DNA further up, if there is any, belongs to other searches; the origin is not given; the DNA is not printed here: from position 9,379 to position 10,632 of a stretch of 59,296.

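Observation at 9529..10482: Sulfotransferase-like gene embedded in the tail-tip module, in the slot normally held by the gpK/g14 peptidase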

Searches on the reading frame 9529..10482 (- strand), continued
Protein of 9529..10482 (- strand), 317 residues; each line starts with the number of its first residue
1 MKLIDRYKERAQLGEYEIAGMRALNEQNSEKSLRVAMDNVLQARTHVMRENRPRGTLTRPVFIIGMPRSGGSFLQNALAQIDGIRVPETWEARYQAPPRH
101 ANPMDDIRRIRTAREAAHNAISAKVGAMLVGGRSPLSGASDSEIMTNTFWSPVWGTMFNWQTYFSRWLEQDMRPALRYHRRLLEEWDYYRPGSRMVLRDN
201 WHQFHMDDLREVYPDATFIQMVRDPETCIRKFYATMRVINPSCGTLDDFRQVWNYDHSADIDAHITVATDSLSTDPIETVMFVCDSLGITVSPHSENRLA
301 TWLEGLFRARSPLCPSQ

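Call 114: find_encoding_contigs(protein=P0071, flank=6000, max_places=2)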
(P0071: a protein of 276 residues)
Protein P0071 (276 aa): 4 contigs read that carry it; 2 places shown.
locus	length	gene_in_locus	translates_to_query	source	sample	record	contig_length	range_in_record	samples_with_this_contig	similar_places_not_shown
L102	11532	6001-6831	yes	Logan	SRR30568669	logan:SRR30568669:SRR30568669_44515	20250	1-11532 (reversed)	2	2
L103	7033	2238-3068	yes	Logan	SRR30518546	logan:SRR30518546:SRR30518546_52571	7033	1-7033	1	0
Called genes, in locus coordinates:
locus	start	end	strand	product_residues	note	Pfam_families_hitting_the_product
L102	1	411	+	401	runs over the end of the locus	-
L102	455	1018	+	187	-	-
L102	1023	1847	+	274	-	-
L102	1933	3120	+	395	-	-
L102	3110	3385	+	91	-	PF23148:Gp77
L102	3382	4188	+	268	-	PF09356:Phage_BR0599 (weak)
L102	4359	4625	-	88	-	-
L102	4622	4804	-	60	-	-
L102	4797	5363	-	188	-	-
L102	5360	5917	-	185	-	-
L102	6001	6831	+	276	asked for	PF13469:Sulfotransfer_3, PF17784:Sulfotransfer_4 (faint)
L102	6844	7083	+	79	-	-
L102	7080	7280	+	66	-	-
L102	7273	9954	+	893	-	PF13550:Phage-tail_3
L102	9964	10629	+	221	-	PF10983:DUF2793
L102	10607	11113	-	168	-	-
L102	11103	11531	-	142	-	?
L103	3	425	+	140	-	?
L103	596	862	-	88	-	-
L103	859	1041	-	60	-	-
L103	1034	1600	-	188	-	-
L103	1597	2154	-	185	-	-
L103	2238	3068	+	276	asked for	PF13469:Sulfotransfer_3, PF17784:Sulfotransfer_4 (faint)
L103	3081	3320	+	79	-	-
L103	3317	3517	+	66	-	-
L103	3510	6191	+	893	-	PF13550:Phage-tail_3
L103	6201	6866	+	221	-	PF10983:DUF2793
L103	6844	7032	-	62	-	?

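Call 115: find_encoding_contigs(protein=P0157, flank=6000, max_places=2)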
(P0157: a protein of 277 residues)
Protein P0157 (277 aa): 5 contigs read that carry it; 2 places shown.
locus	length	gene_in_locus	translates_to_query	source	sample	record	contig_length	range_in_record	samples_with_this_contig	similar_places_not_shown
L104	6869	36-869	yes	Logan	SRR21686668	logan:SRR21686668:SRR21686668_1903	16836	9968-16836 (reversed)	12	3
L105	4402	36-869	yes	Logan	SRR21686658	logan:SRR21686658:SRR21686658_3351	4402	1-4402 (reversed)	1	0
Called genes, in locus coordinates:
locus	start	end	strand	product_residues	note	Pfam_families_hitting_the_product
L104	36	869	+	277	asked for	PF13469:Sulfotransfer_3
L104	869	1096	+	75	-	-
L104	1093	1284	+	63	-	-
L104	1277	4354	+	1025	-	PF13550:Phage-tail_3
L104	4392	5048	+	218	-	PF00959:Phage_lysozyme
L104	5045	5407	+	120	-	-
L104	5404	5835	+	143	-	-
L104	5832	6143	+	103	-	-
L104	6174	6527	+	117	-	-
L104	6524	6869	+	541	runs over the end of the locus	-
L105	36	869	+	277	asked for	PF13469:Sulfotransfer_3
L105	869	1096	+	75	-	-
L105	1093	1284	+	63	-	-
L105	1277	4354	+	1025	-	PF13550:Phage-tail_3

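Call 121: find_related_loci(query=A11, collection=viral_contigs, flank=5000)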
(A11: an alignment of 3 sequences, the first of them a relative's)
Query A11 (304 aa) in viral_contigs; peptide patterns used: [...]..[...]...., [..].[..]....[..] (x = any residue, [..] = any of these).
78 stretches matched a pattern, but none encodes a relative of the query by tblastn (E <= 1e-3).
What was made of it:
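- Tried and rejected: A group B scan of IMG/VR: nothing found (call 121).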

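Call 122: find_related_loci(query=A11, collection=metagenome_contigs, flank=6000)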
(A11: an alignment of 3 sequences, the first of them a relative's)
Query A11 (304 aa) in metagenome_contigs; peptide patterns used: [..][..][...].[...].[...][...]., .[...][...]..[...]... (x = any residue, [..] = any of these).
223 stretches matched a pattern; 33 encode a relative of the query (tblastn E <= 1e-3); 33 distinct loci.
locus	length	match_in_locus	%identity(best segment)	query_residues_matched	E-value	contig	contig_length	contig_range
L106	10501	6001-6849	36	37-304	6e-44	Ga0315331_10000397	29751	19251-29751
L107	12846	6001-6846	32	36-304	4e-40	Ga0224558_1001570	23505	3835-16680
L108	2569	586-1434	34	36-304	8e-39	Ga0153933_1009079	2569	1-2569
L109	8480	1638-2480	32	20-279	1e-38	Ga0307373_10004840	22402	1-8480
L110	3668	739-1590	32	35-304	5e-38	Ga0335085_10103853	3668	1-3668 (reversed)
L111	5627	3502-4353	32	35-304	9e-38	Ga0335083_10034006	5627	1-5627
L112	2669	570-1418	32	36-304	4e-37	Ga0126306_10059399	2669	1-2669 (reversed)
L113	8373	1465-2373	30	17-304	4e-37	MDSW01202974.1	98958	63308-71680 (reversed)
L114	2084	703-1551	35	36-304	9e-37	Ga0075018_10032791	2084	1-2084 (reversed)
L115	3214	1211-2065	33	36-304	3e-36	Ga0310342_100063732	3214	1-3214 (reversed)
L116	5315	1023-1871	33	35-304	9e-36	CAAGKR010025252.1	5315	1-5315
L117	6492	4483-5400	31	19-304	6e-36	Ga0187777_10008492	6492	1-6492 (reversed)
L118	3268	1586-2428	35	37-304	3e-35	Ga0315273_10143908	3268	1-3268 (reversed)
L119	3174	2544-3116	40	33-218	1e-34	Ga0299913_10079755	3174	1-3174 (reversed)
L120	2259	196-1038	33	37-304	4e-34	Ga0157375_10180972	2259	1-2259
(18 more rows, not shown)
